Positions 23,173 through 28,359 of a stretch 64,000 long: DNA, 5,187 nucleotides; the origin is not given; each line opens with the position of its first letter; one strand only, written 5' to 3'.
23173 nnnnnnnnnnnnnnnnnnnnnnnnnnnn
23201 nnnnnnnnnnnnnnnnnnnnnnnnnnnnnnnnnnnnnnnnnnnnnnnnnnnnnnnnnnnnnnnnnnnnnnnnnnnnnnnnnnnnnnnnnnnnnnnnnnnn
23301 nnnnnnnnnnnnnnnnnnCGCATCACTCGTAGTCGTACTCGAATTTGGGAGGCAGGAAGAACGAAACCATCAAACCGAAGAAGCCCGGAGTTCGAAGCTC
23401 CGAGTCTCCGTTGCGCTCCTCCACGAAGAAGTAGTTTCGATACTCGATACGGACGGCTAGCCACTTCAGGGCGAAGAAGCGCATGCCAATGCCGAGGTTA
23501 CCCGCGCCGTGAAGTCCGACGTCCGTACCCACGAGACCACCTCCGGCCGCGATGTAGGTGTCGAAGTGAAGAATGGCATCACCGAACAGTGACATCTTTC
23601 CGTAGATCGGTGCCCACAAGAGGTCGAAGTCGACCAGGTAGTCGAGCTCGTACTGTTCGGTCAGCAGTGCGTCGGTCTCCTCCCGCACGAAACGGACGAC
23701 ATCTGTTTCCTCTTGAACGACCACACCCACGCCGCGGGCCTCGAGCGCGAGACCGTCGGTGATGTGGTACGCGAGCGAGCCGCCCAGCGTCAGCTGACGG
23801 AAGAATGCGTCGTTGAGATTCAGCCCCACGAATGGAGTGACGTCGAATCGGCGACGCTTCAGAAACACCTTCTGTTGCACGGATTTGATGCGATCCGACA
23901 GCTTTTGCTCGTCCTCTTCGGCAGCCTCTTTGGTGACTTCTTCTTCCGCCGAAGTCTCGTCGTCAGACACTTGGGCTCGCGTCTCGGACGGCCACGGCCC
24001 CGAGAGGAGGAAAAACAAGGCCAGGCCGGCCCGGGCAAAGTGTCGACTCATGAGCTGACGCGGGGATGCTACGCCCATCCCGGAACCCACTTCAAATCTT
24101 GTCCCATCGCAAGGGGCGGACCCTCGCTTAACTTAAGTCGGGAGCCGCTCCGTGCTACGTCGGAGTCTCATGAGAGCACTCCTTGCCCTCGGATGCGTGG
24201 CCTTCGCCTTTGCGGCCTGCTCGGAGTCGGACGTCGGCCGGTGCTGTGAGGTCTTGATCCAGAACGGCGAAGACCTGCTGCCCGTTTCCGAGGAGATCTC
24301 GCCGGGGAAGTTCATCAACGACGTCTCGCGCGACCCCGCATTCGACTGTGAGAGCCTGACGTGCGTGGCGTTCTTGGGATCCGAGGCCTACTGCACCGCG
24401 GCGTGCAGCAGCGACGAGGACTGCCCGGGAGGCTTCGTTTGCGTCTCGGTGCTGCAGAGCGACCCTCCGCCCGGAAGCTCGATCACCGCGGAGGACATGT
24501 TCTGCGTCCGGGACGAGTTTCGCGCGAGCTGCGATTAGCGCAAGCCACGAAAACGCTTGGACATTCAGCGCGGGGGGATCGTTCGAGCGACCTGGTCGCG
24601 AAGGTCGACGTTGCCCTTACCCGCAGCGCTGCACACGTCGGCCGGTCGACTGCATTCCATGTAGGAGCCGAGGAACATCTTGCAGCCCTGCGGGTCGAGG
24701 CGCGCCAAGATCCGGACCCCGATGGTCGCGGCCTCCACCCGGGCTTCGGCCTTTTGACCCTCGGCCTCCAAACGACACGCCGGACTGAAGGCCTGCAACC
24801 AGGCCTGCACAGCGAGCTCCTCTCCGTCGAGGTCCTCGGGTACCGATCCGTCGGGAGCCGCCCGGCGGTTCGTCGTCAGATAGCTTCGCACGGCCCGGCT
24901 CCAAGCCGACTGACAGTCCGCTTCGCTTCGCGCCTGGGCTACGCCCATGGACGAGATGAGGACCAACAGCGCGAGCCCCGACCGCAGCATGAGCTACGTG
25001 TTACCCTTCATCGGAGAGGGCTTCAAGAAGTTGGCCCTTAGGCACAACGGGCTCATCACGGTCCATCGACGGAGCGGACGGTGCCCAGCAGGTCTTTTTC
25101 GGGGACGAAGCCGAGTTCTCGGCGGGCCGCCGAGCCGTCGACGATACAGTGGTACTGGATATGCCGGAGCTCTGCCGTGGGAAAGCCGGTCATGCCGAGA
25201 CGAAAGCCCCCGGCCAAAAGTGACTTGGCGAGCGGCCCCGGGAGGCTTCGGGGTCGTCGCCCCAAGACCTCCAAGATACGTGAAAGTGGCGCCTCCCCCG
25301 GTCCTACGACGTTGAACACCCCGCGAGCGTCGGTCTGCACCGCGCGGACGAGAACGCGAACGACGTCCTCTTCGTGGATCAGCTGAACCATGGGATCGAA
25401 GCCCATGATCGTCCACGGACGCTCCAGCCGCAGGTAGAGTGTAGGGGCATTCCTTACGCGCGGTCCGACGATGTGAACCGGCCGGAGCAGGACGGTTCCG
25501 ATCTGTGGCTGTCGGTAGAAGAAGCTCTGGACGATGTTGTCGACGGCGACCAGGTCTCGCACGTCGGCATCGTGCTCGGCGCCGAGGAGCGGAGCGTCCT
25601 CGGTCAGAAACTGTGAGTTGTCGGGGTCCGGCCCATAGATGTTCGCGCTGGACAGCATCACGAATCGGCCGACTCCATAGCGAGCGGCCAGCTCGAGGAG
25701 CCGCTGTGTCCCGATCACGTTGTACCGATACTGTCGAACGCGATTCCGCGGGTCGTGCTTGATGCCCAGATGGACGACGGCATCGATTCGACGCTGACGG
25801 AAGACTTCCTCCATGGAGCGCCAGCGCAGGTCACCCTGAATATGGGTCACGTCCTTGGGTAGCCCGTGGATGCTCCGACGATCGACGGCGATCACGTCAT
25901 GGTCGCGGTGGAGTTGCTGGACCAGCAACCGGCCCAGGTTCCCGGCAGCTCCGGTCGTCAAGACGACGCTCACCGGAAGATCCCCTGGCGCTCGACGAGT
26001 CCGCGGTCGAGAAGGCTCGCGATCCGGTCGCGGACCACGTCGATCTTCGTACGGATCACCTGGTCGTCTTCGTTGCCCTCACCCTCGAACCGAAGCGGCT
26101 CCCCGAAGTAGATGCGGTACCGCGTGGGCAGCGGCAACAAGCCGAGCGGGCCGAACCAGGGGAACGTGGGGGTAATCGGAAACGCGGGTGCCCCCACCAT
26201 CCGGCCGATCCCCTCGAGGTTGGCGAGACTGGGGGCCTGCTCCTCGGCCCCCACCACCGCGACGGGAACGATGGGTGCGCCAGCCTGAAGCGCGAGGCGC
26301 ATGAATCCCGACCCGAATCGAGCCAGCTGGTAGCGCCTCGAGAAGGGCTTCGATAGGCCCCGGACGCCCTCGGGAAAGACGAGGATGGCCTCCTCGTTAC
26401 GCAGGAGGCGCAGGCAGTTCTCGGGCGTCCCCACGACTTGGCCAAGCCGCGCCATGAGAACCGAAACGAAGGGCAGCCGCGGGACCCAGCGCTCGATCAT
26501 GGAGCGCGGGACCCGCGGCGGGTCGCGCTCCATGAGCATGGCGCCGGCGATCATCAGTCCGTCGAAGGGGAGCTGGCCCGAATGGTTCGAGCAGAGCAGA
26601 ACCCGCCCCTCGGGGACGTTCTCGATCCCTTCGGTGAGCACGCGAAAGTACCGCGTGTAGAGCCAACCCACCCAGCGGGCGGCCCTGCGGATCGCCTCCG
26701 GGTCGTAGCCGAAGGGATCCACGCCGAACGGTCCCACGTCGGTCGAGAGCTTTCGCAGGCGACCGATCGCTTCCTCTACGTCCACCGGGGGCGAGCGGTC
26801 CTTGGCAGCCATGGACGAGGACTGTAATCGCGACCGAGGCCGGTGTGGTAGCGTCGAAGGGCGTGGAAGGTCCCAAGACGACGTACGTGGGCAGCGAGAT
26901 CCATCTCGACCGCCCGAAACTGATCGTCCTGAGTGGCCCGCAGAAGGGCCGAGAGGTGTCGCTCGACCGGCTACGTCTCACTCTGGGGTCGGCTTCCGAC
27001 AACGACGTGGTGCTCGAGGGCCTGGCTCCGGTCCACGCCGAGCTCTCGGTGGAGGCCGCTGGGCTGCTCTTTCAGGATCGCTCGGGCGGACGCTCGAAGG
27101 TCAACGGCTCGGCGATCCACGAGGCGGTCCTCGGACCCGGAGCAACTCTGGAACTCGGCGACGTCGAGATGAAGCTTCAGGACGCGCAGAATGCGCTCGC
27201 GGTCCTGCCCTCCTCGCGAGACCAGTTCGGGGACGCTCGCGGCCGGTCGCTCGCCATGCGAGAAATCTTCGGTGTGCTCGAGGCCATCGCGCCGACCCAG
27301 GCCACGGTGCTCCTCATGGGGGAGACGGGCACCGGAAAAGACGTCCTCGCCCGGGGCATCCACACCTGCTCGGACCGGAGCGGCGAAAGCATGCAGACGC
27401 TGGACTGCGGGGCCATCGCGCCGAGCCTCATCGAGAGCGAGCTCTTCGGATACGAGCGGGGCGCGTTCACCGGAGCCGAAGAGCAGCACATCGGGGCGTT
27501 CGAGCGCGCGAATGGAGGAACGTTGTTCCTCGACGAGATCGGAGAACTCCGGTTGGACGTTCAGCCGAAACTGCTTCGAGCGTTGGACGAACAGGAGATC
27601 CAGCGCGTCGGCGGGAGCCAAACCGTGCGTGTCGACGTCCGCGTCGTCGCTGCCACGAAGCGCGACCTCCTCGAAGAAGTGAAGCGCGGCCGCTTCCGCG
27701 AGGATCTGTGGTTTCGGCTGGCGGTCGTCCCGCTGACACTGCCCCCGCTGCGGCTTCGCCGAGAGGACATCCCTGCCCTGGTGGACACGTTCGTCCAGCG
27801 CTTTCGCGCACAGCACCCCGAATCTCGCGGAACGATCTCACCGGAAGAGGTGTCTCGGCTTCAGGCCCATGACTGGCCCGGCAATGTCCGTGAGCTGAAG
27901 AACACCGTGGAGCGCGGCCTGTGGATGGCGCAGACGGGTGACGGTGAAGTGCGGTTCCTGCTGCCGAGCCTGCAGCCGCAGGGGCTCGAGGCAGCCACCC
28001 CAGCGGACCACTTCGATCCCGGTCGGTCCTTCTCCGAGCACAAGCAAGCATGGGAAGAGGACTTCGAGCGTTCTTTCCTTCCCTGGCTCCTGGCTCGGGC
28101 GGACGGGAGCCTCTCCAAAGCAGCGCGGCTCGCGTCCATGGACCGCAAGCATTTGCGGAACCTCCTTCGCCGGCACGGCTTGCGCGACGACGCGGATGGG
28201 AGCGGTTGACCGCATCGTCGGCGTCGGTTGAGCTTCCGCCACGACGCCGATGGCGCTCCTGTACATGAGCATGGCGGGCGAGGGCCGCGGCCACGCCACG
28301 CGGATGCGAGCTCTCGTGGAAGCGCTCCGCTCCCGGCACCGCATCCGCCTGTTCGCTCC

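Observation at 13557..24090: Compact Glt/Nfs-like trans-envelope complex operon in a single contiguous gene string (A/B-C-D-E-F-G order)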

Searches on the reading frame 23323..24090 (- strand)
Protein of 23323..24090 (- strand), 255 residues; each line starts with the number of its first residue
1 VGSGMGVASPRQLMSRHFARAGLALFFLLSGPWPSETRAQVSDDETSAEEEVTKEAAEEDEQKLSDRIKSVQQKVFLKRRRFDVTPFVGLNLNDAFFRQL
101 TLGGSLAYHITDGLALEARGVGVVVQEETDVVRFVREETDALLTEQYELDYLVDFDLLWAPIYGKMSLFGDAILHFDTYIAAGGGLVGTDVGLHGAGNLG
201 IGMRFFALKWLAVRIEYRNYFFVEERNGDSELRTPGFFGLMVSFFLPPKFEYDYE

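Call 6: search_protein_families(library=pfam, proteins=[window:23323-24090:-], max_evalue=0.01)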
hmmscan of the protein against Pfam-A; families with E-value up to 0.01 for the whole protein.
window:23323-24090:- (255 aa): 0 families

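Call 7: search_protein_families(library=ncbifam, proteins=[window:23323-24090:-], max_evalue=0.01)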
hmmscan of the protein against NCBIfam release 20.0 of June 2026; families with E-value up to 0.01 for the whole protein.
window:23323-24090:- (255 aa): 1 family
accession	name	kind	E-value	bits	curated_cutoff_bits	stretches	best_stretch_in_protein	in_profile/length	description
TIGR04565.1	OMP_myx_plus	subfamily_domain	4.5e-35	121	60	1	88-246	1-161/161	outer membrane beta-barrel domain-containing protein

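Call 47: search_protein_families(library=ncbifam, proteins=[window:23323-24090:-], max_evalue=1)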
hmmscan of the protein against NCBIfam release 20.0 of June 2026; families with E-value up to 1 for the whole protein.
window:23323-24090:- (255 aa): 1 family
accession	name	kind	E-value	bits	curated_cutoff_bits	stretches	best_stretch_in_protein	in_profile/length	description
TIGR04565.1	OMP_myx_plus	subfamily_domain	4.5e-35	121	60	1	88-246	1-161/161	outer membrane beta-barrel domain-containing protein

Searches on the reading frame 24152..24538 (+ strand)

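Call 10: search_protein_families(library=pfam, proteins=[window:24152-24538:+], max_evalue=0.001)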
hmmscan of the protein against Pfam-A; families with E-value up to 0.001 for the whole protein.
window:24152-24538:+ (128 aa): 0 families

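Call 32: search_protein_families(library=ncbifam, proteins=[window:24152-24538:+], max_evalue=0.001)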
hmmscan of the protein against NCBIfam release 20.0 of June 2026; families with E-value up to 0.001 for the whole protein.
window:24152-24538:+ (128 aa): 0 families

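Call 47: search_protein_families(library=ncbifam, proteins=[window:24152-24538:+], max_evalue=1)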
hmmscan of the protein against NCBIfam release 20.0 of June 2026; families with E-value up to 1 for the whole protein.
window:24152-24538:+ (128 aa): 2 families
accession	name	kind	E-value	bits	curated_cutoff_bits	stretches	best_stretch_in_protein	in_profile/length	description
TIGR04201.1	Myxo_Cys_RPT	repeat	0.0095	16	25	1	81-97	2-17/22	Cys-rich repeat-containing protein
NF052664.1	HP0135_fam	equivalog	0.077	13.2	85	1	8-26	1-19/43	HP0135 family lipoprotein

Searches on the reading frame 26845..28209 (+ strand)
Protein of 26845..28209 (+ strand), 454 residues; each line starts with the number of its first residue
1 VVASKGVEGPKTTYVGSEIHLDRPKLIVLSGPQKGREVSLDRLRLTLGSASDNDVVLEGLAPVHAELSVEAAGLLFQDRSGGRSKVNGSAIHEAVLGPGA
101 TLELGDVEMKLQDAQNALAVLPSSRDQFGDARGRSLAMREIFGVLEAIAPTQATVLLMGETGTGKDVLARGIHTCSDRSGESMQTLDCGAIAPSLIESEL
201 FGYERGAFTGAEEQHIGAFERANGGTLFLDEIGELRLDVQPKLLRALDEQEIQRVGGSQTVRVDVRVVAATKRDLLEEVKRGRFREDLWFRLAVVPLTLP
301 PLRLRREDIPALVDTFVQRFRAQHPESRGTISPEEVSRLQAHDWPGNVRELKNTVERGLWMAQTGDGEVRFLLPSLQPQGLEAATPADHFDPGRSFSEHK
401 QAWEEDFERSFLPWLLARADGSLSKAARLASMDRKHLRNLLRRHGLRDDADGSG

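Call 10: search_protein_families(library=pfam, proteins=[window:26845-28209:+], max_evalue=0.001)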
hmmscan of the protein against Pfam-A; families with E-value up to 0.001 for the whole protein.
window:26845-28209:+ (454 aa): 8 families
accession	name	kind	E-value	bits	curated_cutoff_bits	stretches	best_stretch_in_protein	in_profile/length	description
PF00158.32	Sigma54_activat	-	7.2e-65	218.2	20.2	1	133-297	3-167/168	Sigma-54 interaction domain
PF25601.1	AAA_lid_14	-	2.5e-19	69.3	27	1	303-382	1-80/87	AAA+ ATPase lid domain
PF14532.12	Sigma54_activ_2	-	4.9e-17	62.9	25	1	133-302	2-138/138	Sigma-54 interaction domain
PF16697.10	Yop-YscD_cpl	-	1.2e-12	48.3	33.2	1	28-114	2-93/94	Inner membrane component of T3SS, cytoplasmic domain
PF07728.20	AAA_5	-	3e-07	31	22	1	155-272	2-122/139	AAA domain (dynein-related subfamily)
PF07724.20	AAA_2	-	5.5e-06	27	27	1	153-264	4-115/166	AAA domain (Cdc48 subfamily)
PF01078.27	Mg_chelatase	-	2.6e-05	24.2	20.3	0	210-270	93-155/207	Magnesium chelatase, subunit ChlI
PF00004.35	AAA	-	6e-05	23.9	21.2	1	155-291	1-130/131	ATPase family associated with various cellular activities (AAA)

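Call 32: search_protein_families(library=ncbifam, proteins=[window:26845-28209:+], max_evalue=0.001)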
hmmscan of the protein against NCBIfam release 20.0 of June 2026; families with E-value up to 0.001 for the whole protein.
window:26845-28209:+ (454 aa): 29 families (the best 25 are shown)
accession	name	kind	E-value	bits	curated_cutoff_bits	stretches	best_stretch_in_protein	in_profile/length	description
NF003451.0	PRK05022.1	equivalog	2.5e-92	310.3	476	1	103-447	164-511/512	nitric oxide reductase transcriptional regulator NorR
TIGR01817.1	nifA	equivalog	1.6e-90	304.4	528.85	1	132-364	199-430/534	nif-specific transcriptional activator NifA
TIGR02915.1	PEP_resp_reg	equivalog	7.3e-87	292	502.6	1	133-447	143-445/445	PEP-CTERM-box response regulator transcription factor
NF041552.1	TF_PrdR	equivalog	2.6e-86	290.2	795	1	109-437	242-569/577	sigma-54 dependent transcriptional regulator PrdR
NF038308.1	RNA_repair_RtcR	equivalog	1.8e-84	284.5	650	1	131-368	182-428/530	RNA repair transcriptional activator RtcR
TIGR01818.1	ntrC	equivalog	5.6e-84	282.6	558.6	1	123-425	128-428/463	nitrogen regulation protein NR(I)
NF051870.1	NAssimRespRegNtrX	equivalog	1.6e-82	277.8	600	1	130-445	140-451/452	nitrogen assimilation response regulator NtrX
NF050807.1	TransRegFlbDCaul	equivalog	4.3e-81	273.1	750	1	119-372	108-361/454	sigma-54-dependent transcriptional regulator FlbD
NF008469.0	PRK11361.1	equivalog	1.5e-80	271.2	714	1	122-445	136-455/461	acetoacetate metabolism transcriptional regulator AtoC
NF007689.0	PRK10365.1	equivalog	1.2e-78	264.9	760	1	119-361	129-371/441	sigma-54-dependent response regulator transcription factor ZraR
NF041906.1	V4R_TF_MobR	exception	1.5e-78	264.7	999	1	130-439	233-539/544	phenol degradation transcriptional regulator MobR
NF011958.0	PRK15429.1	equivalog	2.1e-76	258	830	1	121-363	371-613/692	formate hydrogenlyase transcriptional activator FlhA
TIGR02974.1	phageshock_pspF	equivalog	3.3e-76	256.7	443.55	1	133-366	3-237/336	phage shock protein operon transcriptional activator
TIGR02329.1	propionate_PrpR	equivalog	1.1e-75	255.2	499.2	1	123-366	206-455/526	propionate catabolism operon regulatory protein PrpR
NF011953.0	PRK15424.1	equivalog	2.5e-74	250.8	703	1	111-436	201-526/538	propionate catabolism operon regulatory protein PrpR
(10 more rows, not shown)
